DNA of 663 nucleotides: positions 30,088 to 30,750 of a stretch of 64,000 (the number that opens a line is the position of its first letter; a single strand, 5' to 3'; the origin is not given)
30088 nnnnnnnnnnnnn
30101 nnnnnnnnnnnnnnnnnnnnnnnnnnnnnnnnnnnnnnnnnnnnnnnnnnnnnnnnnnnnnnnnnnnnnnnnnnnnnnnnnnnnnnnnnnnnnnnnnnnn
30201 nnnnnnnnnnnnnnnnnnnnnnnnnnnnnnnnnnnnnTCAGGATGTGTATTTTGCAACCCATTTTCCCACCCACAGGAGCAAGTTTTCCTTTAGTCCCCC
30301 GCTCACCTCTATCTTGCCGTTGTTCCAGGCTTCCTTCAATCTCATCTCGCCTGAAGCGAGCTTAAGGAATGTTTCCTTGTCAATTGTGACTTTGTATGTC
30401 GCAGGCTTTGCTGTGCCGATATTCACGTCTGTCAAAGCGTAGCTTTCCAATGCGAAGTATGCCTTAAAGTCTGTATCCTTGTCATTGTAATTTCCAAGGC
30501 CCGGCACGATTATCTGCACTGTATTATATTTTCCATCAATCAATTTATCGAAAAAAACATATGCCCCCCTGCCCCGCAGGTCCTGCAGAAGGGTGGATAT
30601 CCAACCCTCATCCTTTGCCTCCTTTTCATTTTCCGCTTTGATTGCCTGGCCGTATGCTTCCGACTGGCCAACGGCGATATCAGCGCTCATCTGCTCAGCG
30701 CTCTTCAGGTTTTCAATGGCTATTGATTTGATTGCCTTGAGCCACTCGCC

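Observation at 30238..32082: Secreted LCAT-family lipase/acyltransferase fused to an SCP2-like lipid-binding domain in an archaeon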

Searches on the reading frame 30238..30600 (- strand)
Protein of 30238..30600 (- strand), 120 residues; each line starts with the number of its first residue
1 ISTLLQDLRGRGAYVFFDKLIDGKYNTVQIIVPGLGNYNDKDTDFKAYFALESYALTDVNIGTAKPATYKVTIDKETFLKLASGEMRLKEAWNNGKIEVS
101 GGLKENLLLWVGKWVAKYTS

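Call 16: search_solved_structures(query=A2, max_evalue=10, show_alignments=3)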
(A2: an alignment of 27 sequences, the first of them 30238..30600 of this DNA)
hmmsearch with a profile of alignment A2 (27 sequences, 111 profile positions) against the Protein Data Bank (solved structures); distinct sequences matched with E-value up to 10: 20.
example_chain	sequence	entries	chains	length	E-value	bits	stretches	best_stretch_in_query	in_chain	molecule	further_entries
2c0l_B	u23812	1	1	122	0.0014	21.9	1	53-91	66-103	NONSPECIFIC LIPID-TRANSFER PROTEIN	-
1qnd_A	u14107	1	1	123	0.0015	21.8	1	53-91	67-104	NONSPECIFIC LIPID-TRANSFER PROTEIN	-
1c44_A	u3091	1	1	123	0.0023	21.2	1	53-91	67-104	PROTEIN (STEROL CARRIER PROTEIN 2)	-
2nbm_A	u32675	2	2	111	0.0029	20.9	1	46-105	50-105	Sterol carrier protein 2-like 2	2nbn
3bdq_A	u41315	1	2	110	0.0061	19.8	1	46-91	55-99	Sterol carrier protein 2-like 2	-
2qzt_A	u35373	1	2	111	0.0062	19.8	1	46-91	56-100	Sterol carrier protein 2-like 2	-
4uei_A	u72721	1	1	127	0.0073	19.6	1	53-95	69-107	STEROL CARRIER PROTEIN 2/3-OXOACYL-COA THIOLASE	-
4jgx_A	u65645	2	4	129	0.012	18.8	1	16-93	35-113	Fatty acid-binding protein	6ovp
4nur_A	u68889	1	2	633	0.039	17.3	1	52-97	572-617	PSdsA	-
4av7_A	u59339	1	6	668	0.039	17.3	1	50-92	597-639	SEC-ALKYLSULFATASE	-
2yhe_A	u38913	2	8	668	0.04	17.2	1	50-92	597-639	SEC-ALKYL SULFATASE | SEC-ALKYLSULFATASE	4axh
7tl5_A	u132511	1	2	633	0.052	16.9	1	51-95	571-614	Lactamase_B domain-containing protein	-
7p82_A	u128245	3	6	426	0.057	16.7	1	2-43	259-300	S-adenosylmethionine synthase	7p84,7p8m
7p83_A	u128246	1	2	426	0.063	16.6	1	2-43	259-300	S-adenosylmethionine synthase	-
6z1w_A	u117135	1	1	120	0.18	15.1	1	55-95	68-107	Peroxisomal multifunctional enzyme type 2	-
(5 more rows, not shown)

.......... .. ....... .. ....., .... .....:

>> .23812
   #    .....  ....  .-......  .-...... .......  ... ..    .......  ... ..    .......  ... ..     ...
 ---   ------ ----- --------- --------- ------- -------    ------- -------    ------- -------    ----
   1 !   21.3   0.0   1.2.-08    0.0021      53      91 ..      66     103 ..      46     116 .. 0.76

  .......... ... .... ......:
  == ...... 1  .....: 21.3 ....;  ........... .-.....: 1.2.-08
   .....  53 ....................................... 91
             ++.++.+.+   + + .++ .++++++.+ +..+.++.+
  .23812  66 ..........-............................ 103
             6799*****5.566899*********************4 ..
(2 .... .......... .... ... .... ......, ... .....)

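Call 17: search_protein_families(library=pfam, alignment_id=A2, max_evalue=1)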
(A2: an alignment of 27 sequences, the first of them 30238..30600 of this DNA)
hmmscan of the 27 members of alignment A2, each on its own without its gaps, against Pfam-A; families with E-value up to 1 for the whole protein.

A. member 1, window:30238-30600:- (120 aa): 3 families
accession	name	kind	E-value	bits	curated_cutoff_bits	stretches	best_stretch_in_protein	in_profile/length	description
PF14864.11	Alkyl_sulf_C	-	2.4e-05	25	27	1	41-102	41-102/125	Alkyl sulfatase C-terminal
PF02036.22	SCP2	-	0.0012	19.6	21.3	1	63-101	50-88/101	SCP-2 sterol transfer family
PF17844.6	SCP_3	-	0.0029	17.8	38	1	71-102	52-83/93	Bacterial SCP ortholog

B. families by the number of members that match (of 27 scanned): 15 families
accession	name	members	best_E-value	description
PF02036.22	SCP2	14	9.1e-06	SCP-2 sterol transfer family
PF14864.11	Alkyl_sulf_C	9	2.4e-05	Alkyl sulfatase C-terminal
PF17844.6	SCP_3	4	0.0029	Bacterial SCP ortholog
PF19644.4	DUF6147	1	0.0033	Family of unknown function (DUF6147)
PF02423.21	OCD_Mu_crystall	1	0.036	Ornithine cyclodeaminase/mu-crystallin family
PF25371.1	DUF7884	1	0.057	Domain of unknown function (DUF7884)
PF00677.23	Lum_binding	1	0.084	Lumazine binding domain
PF07703.20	A2M_BRD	1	0.087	Alpha-2-macroglobulin bait region domain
PF11777.13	DUF3316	1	0.14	Protein of unknown function (DUF3316)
PF24828.1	DUF7713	1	0.14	Domain of unknown function (DUF7713)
PF05132.19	RNA_pol_Rpc4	1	0.15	RNA polymerase III RPC4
PF03886.18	ABC_trans_aux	1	0.15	ABC-type transport auxiliary lipoprotein component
PF06030.18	WxLIP_PGBD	1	0.17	WxL Interacting Protein, peptidoglycan binding domain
PF16873.10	AbiGii_2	1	0.17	Putative abortive phage resistance protein AbiGii toxin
PF06183.18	DinI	1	0.17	DinI-like family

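Call 26: predict_structure(alignment_id=A2)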
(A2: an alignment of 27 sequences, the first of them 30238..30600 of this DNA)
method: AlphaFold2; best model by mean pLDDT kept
length: 120 residues; sequences in the alignment: 27
mean_pLDDT: 74.5   pTM: 0.64
mean pLDDT of the five models: 74.5, 70.4, 68.6, 67.9, 66.2
residues with pLDDT >= 90: 25; 70-90: 53; 50-70: 20; < 50: 22
segments of 3 or more residues with pLDDT < 50: 1-20
pLDDT, mean of each block of 10 residues (from residue 1): 45 41 76 84 87 81 88 92 87 89 65 57
secondary structure, 60 per line:
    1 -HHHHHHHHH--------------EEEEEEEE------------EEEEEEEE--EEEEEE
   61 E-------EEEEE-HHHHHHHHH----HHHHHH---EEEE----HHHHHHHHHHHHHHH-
elements in order: H2-10 E25-32 E45-52 E55-61 E69-73 H75-83 H88-93 E97-100 H105-119
